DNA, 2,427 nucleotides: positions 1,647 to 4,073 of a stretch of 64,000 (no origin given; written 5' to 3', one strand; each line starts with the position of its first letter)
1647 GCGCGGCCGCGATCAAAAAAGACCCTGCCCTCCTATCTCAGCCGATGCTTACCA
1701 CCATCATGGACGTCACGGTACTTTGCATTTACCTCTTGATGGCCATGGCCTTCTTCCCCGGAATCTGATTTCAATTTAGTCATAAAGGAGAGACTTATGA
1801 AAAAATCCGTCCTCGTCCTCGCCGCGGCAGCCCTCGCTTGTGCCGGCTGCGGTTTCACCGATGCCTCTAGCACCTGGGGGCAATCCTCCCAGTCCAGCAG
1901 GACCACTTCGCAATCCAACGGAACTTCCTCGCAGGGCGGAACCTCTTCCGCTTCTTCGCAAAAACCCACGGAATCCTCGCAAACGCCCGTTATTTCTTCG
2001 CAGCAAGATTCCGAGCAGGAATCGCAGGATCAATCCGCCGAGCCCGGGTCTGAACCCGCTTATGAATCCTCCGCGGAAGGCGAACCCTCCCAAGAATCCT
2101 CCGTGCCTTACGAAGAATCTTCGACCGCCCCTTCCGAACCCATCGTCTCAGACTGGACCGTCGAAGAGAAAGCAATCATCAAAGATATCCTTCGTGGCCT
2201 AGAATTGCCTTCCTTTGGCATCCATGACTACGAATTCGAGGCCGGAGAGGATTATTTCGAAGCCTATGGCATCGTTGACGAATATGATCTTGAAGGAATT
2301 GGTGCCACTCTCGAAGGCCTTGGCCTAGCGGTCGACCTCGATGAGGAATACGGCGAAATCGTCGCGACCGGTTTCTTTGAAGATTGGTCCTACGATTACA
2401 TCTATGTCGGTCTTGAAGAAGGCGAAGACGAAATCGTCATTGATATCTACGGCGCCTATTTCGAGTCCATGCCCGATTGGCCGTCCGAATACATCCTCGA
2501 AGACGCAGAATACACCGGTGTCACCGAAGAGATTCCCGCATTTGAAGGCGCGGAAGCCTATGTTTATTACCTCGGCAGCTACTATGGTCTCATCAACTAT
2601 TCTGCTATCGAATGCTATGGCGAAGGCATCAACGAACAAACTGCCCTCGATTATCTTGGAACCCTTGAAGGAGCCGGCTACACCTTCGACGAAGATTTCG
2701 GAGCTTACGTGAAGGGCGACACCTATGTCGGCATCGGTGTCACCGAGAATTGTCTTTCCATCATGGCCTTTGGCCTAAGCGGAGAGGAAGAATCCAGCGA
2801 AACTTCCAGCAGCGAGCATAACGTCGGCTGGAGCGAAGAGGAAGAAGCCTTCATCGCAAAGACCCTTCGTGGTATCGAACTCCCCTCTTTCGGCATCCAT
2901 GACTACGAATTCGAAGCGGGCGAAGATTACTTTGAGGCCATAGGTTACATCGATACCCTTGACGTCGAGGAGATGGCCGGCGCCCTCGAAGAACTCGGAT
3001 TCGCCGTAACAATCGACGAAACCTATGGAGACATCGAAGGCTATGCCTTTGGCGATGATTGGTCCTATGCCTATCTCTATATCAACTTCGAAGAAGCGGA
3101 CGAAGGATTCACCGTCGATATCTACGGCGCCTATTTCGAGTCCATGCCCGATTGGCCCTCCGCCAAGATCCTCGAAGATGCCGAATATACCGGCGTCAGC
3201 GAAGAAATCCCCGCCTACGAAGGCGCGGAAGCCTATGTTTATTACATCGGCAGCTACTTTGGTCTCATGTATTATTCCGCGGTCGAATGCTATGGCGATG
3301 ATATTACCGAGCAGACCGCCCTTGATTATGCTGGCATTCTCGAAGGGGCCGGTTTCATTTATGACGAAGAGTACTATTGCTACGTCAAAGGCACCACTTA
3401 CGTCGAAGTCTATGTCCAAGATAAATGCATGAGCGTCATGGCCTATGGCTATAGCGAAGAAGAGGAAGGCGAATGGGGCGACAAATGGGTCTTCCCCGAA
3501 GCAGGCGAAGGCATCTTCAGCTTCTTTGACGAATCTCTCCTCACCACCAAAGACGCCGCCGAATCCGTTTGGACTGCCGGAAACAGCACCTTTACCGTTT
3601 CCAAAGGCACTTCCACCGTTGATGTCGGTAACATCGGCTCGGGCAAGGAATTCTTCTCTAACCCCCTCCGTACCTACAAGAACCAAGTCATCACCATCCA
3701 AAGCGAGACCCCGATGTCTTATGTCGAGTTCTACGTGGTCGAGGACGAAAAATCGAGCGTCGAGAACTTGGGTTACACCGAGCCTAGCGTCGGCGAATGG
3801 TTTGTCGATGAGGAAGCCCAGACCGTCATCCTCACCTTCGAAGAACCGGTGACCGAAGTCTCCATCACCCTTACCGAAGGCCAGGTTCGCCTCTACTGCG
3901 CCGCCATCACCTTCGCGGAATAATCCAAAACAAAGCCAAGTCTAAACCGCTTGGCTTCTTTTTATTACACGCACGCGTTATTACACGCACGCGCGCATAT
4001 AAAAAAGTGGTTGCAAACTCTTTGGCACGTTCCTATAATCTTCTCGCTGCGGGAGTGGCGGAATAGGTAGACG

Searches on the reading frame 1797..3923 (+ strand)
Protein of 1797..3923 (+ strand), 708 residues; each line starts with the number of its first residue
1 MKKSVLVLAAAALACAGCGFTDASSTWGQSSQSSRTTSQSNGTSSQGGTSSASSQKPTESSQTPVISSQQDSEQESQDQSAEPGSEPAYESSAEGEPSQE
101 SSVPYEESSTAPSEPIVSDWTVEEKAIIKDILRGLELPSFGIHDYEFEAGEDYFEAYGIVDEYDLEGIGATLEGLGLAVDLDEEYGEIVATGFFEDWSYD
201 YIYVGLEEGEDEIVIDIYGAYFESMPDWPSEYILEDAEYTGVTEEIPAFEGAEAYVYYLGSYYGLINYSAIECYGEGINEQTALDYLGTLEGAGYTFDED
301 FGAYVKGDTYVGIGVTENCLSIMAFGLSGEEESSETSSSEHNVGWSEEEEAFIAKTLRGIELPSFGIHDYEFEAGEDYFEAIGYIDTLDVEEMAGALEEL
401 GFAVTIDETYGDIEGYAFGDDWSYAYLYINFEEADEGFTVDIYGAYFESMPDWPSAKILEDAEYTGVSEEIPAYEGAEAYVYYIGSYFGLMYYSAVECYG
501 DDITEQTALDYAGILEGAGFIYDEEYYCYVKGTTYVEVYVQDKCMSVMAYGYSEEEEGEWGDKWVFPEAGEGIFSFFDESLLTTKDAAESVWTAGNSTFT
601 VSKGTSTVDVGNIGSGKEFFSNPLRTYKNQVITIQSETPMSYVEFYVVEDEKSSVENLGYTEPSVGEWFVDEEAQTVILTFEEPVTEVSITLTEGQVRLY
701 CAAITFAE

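Call 73: list_cluster_members(proteins=[window:1797-3923:+, window:4233-6122:+, window:23076-26768:+, window:52941-54701:+, window:58816-60501:+])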
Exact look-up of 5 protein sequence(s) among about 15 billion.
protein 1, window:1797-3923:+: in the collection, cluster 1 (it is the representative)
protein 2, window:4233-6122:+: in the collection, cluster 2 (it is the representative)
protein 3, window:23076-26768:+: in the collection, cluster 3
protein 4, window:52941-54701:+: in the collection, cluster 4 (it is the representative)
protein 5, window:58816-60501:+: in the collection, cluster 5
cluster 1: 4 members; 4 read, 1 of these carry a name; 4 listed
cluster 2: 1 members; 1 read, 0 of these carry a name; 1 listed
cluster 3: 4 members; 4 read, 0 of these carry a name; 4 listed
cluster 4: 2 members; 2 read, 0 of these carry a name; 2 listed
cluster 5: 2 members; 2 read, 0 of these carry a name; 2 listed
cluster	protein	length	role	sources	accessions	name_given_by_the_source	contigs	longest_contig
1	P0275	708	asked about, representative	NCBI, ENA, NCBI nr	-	-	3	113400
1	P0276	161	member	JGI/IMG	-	hypothetical protein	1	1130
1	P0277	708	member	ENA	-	-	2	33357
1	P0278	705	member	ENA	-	-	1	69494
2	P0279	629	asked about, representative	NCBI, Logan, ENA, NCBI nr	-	-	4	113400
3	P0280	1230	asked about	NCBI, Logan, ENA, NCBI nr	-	-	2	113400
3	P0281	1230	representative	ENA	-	-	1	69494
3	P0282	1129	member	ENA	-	-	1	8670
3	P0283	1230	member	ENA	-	-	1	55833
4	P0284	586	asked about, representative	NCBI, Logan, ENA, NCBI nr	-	-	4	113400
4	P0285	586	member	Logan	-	-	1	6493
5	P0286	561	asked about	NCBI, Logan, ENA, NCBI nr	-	-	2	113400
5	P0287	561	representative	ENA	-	-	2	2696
